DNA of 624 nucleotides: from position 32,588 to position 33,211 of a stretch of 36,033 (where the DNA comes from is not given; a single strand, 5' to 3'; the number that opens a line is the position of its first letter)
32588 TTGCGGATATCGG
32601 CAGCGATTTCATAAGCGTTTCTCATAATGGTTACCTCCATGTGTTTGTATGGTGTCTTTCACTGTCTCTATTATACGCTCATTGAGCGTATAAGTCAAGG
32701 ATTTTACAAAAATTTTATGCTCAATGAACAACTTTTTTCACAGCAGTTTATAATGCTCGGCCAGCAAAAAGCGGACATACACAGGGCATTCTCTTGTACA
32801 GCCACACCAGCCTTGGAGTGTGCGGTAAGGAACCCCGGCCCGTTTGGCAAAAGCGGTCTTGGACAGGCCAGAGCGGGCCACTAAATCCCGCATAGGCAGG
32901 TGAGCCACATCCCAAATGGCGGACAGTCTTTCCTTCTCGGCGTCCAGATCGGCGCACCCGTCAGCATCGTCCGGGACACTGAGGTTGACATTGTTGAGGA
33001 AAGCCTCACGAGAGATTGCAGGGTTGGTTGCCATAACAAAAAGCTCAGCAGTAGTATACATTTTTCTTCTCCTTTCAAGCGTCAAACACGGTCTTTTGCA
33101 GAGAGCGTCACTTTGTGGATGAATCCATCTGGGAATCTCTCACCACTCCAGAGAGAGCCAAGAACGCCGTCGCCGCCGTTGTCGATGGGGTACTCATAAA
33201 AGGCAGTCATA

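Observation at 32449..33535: Twin consensus promoters with paired palindromic operators driving small proteins plus an HTH: acr/aca-like anti-defence (or TA-like) cluster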

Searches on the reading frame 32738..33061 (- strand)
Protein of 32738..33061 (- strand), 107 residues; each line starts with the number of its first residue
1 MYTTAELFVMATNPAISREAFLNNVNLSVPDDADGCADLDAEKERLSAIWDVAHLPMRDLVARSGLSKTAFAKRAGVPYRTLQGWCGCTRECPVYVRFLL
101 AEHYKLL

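Call 6: search_protein_families(library=pfam, proteins=[window:32738-33061:-], max_evalue=1)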
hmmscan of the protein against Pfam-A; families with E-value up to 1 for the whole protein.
window:32738-33061:- (107 aa): 4 families
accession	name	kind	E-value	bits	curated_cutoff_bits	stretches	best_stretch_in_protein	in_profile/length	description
PF01381.28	HTH_3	-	0.094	13.2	23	1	62-85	6-29/55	Helix-turn-helix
PF13560.12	HTH_31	-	0.16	12.8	27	1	58-83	7-32/64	Helix-turn-helix domain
PF13518.12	HTH_28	-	0.21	12.1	25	1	62-88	10-35/52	Helix-turn-helix domain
PF04218.19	CENP-B_N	-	0.22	11.6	21.2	1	65-86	22-43/53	CENP-B N-terminal DNA-binding domain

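Call 7: search_protein_families(library=phrogs, proteins=[window:32738-33061:-], max_evalue=1)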
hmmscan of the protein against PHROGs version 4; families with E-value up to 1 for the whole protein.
window:32738-33061:- (107 aa): 6 families
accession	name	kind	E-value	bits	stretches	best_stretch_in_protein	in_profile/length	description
phrog_25567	-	unknown function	1.7e-08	35.4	1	6-101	9-99/115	-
phrog_8898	-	unknown function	0.00042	21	1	61-104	10-53/70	-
phrog_4583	-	transcription regulation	0.027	15.5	1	58-83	16-41/81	transcriptional repressor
phrog_2104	-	unknown function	0.087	14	1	55-85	42-72/103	-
phrog_8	-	transcription regulation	0.13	12.6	1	64-87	88-112/346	transcriptional regulator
phrog_9425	-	transcription regulation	0.35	11.7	1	67-83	22-38/72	transcriptional repressor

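Call 28: find_homologous_proteins(query=window:32738-33061:-)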
Query window:32738-33061:- (107 aa): 468 proteins with E <= 0.001 among 468 candidates; the best 120 are listed.
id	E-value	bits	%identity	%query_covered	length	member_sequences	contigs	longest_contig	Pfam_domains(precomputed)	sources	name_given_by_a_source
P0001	7.6e-62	224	93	100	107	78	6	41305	-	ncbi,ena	-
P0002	1.1e-61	223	93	100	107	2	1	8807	-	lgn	-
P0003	8.2e-59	214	91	100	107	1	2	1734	-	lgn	-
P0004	1.0e-58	214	87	100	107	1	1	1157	-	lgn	-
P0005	1.1e-57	210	88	100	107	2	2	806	-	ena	-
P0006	2.8e-54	200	92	92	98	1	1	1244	-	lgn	-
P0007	1.2e-52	194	80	100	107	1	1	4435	-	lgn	-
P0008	1.5e-52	194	82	100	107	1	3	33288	-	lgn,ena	-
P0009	4.0e-51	189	80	100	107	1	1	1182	-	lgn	-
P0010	4.4e-51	189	80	100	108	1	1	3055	-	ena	-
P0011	5.5e-51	189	80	100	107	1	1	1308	-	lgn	-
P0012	1.1e-50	188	79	100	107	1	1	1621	-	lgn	-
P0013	1.5e-50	188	80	100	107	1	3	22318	-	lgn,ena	-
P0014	2.0e-50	187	78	100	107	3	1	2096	-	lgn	-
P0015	2.0e-50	187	79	100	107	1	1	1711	-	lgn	-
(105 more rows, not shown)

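Call 29: find_related_loci(query=window:32738-33061:-, collection=genome_contigs, flank=4000)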
Query window:32738-33061:- (107 aa) in genome_contigs; peptide patterns used: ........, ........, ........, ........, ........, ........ (x = any residue, [..] = any of these).
103 stretches matched a pattern; 1 encode a relative of the query (tblastn E <= 1e-3); 1 distinct loci.
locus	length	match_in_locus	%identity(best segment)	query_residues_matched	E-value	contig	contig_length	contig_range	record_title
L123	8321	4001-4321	73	1-107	2e-55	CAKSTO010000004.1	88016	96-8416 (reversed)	MAG: uncultured Faecalibacterium sp. isolate REFINED_METABAT215_TOP10_CONTIGS_1500_ASSEMBLY_K77_MERGED__Hadza_MoBio_hadz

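Call 30: search_solved_structures(query=window:32738-33061:-, max_evalue=10, show_alignments=2)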
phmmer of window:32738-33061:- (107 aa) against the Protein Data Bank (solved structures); distinct sequences matched with E-value up to 10: 6.
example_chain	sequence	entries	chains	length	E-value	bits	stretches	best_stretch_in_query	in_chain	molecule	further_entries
5h7b_A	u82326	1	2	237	0.0045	20.4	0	18-59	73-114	Immunoglobulin G-binding protein A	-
5h7a_C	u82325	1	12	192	0.056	16.9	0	18-58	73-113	Immunoglobulin G-binding protein A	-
2elh_A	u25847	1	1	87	0.11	15.9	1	63-87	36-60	CG11849-PA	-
1ss1_A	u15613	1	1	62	0.68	13.4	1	37-66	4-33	Immunoglobulin G binding protein A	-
5h79_D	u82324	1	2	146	1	12.8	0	18-60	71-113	Immunoglobulin G-binding protein A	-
2jwd_A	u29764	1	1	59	1.5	12.3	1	41-67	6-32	Immunoglobulin G-binding protein A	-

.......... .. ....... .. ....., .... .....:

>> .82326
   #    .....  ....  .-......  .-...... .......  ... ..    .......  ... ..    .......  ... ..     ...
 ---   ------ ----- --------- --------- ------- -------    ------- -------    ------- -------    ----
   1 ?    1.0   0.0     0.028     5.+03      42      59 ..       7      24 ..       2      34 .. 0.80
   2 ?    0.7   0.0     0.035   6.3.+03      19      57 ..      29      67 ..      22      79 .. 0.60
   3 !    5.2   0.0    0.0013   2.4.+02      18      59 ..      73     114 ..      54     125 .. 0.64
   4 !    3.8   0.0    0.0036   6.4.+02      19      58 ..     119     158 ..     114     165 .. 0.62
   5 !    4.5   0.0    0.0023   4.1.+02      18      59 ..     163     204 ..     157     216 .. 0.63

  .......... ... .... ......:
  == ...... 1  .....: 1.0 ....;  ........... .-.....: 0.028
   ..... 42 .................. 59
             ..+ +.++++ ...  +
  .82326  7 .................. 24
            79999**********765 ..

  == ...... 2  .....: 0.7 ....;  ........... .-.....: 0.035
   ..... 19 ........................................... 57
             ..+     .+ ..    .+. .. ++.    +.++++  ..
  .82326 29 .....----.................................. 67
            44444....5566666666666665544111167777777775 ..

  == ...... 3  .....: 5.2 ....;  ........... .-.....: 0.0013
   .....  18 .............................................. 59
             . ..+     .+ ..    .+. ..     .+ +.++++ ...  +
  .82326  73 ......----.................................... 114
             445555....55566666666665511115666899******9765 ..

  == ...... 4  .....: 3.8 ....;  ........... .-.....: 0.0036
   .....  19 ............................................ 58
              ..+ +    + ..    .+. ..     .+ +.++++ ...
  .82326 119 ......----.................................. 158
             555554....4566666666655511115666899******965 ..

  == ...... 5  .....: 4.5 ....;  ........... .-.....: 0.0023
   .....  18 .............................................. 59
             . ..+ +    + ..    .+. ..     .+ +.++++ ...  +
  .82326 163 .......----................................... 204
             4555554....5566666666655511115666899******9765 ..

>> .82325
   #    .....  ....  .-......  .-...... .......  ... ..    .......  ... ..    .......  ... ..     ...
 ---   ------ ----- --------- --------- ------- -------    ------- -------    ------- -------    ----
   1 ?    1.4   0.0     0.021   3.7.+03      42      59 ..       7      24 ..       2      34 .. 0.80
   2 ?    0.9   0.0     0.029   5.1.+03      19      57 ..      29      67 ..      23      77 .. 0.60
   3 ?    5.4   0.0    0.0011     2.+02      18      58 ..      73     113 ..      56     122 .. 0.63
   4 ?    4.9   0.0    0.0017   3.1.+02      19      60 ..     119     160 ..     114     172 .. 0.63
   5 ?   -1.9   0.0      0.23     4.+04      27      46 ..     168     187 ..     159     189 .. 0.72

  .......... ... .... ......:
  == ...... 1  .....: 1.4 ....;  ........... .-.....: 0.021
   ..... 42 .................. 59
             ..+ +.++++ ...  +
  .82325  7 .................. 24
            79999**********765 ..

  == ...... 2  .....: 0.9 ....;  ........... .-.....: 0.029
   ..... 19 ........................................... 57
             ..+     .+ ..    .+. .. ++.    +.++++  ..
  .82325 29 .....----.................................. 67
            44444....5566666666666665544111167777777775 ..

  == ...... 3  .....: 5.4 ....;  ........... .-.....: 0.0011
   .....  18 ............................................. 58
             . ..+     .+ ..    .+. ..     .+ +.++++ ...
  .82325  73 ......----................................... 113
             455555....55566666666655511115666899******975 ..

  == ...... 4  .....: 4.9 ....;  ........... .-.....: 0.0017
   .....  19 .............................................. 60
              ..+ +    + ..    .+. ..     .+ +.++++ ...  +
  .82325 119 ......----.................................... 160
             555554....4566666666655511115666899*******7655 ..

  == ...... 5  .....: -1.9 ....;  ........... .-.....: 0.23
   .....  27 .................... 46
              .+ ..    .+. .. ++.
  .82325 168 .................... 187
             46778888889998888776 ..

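Call 54: search_solved_structures(query=A4, max_evalue=10, show_alignments=3)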
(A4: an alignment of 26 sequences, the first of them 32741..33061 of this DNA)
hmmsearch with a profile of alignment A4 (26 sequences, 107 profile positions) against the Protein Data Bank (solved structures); distinct sequences matched with E-value up to 10: 3.
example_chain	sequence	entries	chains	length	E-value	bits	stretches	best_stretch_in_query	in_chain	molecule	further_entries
2elh_A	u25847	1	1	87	0.17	15.3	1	65-90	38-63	CG11849-PA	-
7xi5_A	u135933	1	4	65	0.92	12.9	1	62-92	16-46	Transcriptional regulator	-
22yz_A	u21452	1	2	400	3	11.3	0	32-69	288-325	Type III effector protein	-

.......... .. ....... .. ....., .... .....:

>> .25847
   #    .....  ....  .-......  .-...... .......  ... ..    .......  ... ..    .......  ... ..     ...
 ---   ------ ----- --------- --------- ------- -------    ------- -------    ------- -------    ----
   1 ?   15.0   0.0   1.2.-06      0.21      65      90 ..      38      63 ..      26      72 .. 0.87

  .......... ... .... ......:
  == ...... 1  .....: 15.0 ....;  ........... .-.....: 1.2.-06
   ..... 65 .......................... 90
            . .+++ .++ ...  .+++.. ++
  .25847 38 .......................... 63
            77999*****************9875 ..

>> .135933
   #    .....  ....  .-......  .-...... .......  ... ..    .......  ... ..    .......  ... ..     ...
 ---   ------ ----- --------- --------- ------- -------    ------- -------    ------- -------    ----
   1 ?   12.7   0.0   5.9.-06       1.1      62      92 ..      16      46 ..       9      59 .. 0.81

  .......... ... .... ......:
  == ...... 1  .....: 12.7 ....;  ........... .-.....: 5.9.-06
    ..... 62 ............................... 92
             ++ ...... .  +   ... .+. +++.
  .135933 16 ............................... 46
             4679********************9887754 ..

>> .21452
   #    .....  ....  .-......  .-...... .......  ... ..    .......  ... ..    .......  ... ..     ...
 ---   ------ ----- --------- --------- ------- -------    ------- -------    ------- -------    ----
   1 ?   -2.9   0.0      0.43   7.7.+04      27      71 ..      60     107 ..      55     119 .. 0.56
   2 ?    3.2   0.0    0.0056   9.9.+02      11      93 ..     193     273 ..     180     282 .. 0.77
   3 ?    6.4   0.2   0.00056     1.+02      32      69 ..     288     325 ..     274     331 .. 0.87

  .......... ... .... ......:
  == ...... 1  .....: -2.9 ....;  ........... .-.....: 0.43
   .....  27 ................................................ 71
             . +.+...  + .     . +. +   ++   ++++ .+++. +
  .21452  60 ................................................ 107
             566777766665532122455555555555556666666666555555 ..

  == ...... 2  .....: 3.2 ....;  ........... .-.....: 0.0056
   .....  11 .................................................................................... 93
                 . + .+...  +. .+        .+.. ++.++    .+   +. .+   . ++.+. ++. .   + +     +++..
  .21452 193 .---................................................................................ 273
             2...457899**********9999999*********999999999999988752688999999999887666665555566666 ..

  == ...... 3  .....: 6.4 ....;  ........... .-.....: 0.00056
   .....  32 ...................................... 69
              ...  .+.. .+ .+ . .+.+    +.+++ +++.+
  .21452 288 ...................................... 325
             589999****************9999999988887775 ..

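Call 55: search_protein_families(library=ncbifam, proteins=[window:32738-33061:-], max_evalue=0.1)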
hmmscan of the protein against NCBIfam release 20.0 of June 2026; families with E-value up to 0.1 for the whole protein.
window:32738-33061:- (107 aa): 1 family
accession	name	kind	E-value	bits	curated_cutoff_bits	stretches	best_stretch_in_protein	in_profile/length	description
NF047593.1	IS66_ISAeme5_TnpA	equivalog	0.0056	17.1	28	1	63-86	15-38/79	IS66 family insertion sequence element accessory protein TnpA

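Call 82: search_protein_representatives(alignment_id=A7)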
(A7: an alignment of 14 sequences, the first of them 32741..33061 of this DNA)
Query: 14 sequences, 107 profile positions. Proteins with E-value up to 0.001 (for the whole library): 995; up to 1e-10: 103; up to 1e-30: 4. The best 150 are listed.
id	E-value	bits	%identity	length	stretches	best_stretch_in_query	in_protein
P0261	8.6e-54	196.3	-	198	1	2-107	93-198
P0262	2.0e-53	195.2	-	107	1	1-107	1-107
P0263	2.6e-44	165.8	-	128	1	1-90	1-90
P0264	1.1e-41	157.5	-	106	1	1-107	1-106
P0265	1.6e-30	121.5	-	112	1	2-74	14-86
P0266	1.1e-27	112.4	-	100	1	2-71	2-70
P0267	3.6e-24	101.1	-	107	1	1-96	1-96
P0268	1.1e-23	99.5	-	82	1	1-69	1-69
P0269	3.1e-22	94.9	-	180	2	44-104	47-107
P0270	6.7e-22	93.8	-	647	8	59-91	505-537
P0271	1.8e-19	85.9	-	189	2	6-106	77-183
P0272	3.2e-19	85.2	-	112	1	1-52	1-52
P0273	1.4e-18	83.1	-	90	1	1-76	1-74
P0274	1.7e-18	82.8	-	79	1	57-102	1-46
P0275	7.8e-18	80.7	-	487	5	58-101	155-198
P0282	1.4e-15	73.5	-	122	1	13-103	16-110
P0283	6.3e-15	71.4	-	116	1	26-105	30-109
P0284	6.7e-15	71.3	-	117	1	17-105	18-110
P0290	4.0e-14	68.8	-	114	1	13-102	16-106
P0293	5.3e-14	68.4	-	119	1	29-100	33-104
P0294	6.2e-14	68.2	-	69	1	46-104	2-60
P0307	5.8e-13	65.1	-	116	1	15-104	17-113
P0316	2.4e-12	63.0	-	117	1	30-106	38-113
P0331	7.2e-12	61.5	-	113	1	16-106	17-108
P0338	1.2e-11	60.8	-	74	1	41-107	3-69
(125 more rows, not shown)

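Call 83: search_protein_families(library=pfam, proteins=[P0282, P0283, P0284, P0290, P0293, P0307, P0316, P0331, P0294, P0338], max_evalue=0.01)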
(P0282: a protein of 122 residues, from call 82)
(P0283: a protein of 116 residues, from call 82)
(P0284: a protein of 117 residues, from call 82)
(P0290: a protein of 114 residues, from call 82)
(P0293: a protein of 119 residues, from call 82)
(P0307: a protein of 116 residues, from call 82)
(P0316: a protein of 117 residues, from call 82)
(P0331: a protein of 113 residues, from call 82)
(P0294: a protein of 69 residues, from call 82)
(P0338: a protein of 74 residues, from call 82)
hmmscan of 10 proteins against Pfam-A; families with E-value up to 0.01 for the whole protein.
P0282 (122 aa): 1 family
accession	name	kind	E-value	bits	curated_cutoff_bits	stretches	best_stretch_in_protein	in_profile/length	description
PF07296.16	TraP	-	0.0061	16.2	25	1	21-64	92-135/202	TraP protein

P0283 (116 aa): 2 families
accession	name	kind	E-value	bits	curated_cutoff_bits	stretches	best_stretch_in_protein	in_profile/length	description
PF01381.28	HTH_3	-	8.5e-05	23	23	1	61-97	1-36/55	Helix-turn-helix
PF13560.12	HTH_31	-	0.00041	21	27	1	62-110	7-56/64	Helix-turn-helix domain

P0284 (117 aa): 0 families

P0290 (114 aa): 0 families

P0293 (119 aa): 2 families
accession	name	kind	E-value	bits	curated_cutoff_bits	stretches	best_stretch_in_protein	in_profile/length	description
PF13384.12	HTH_23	-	0.0007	19.8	24.6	1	63-90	12-38/50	Homeodomain-like domain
PF20432.4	Xre-like-HTH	-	0.0023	18.6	25.8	1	62-88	16-42/63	Antitoxin Xre-like helix-turn-helix domain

P0307 (116 aa): 1 family
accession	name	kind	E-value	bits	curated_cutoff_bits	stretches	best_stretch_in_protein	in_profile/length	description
PF01381.28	HTH_3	-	0.0009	19.7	23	1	62-92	1-31/55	Helix-turn-helix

P0316 (117 aa): 3 families
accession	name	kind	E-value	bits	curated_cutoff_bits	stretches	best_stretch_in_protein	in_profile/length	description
PF01381.28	HTH_3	-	0.00014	22.3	23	1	65-100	2-37/55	Helix-turn-helix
PF00440.29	TetR_N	-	0.0016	18.6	24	1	59-82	14-37/47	Bacterial regulatory proteins, tetR family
PF13560.12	HTH_31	-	0.0087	16.8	27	0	67-108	9-51/64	Helix-turn-helix domain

P0331 (113 aa): 0 families

P0294 (69 aa): 2 families
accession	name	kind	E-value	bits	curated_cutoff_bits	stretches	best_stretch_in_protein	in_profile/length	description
PF01381.28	HTH_3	-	2.8e-05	24.5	23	1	13-46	1-34/55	Helix-turn-helix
PF13560.12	HTH_31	-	3.1e-05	24.6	27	1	12-51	5-45/64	Helix-turn-helix domain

P0338 (74 aa): 0 families

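Call 87: search_protein_families(library=padloc, proteins=[window:32738-33061:-], max_evalue=0.01)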
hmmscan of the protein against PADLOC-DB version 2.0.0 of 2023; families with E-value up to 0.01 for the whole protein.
window:32738-33061:- (107 aa): 0 families

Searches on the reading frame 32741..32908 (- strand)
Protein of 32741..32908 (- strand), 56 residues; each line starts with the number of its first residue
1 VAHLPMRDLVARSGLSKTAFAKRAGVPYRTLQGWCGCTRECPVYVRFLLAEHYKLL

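Call 62: search_solved_structures(query=A5, max_evalue=10, show_alignments=5)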
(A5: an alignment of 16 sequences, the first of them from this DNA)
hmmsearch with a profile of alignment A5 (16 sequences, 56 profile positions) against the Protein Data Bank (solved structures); distinct sequences matched with E-value up to 10: 14.
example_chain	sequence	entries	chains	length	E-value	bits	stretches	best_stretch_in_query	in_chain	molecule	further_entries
2elh_A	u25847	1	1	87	0.012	18.8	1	14-38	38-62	CG11849-PA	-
7xi5_A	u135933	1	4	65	0.12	15.5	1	12-40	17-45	Transcriptional regulator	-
6u81_A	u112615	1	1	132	0.3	14.3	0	19-40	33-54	Double homeobox protein 4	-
6u82_A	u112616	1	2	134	0.31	14.3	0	19-40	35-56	Double homeobox protein 4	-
6e8c_A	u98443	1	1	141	0.35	14.1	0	19-40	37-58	Double homeobox protein 4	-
7dw5_A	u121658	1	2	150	0.44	13.8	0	19-40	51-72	Double homeobox protein 4-like protein 2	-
5z6z_A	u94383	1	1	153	0.45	13.8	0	19-40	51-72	Double homeobox protein 4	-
5zfw_A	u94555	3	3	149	0.48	13.7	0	19-40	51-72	Double homeobox protein 4-like protein 4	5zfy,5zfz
3hhr_B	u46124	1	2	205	1.3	12.3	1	28-45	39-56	HUMAN GROWTH HORMONE RECEPTOR (hGHbp)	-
2aew_A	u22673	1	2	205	1.3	12.3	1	28-45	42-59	Growth hormone receptor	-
3hil_A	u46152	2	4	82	1.4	12.2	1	23-39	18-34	Ephrin type-A receptor 1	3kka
1axi_B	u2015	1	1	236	1.5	12.1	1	28-45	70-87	GROWTH HORMONE RECEPTOR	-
1hwg_B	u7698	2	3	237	1.5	12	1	28-45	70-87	GROWTH HORMONE BINDING PROTEIN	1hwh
1a22_B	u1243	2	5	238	1.5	12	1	28-45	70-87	GROWTH HORMONE RECEPTOR | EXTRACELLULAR DOMAIN HUMAN GROWTH HORMONE RECEPTOR (1-238)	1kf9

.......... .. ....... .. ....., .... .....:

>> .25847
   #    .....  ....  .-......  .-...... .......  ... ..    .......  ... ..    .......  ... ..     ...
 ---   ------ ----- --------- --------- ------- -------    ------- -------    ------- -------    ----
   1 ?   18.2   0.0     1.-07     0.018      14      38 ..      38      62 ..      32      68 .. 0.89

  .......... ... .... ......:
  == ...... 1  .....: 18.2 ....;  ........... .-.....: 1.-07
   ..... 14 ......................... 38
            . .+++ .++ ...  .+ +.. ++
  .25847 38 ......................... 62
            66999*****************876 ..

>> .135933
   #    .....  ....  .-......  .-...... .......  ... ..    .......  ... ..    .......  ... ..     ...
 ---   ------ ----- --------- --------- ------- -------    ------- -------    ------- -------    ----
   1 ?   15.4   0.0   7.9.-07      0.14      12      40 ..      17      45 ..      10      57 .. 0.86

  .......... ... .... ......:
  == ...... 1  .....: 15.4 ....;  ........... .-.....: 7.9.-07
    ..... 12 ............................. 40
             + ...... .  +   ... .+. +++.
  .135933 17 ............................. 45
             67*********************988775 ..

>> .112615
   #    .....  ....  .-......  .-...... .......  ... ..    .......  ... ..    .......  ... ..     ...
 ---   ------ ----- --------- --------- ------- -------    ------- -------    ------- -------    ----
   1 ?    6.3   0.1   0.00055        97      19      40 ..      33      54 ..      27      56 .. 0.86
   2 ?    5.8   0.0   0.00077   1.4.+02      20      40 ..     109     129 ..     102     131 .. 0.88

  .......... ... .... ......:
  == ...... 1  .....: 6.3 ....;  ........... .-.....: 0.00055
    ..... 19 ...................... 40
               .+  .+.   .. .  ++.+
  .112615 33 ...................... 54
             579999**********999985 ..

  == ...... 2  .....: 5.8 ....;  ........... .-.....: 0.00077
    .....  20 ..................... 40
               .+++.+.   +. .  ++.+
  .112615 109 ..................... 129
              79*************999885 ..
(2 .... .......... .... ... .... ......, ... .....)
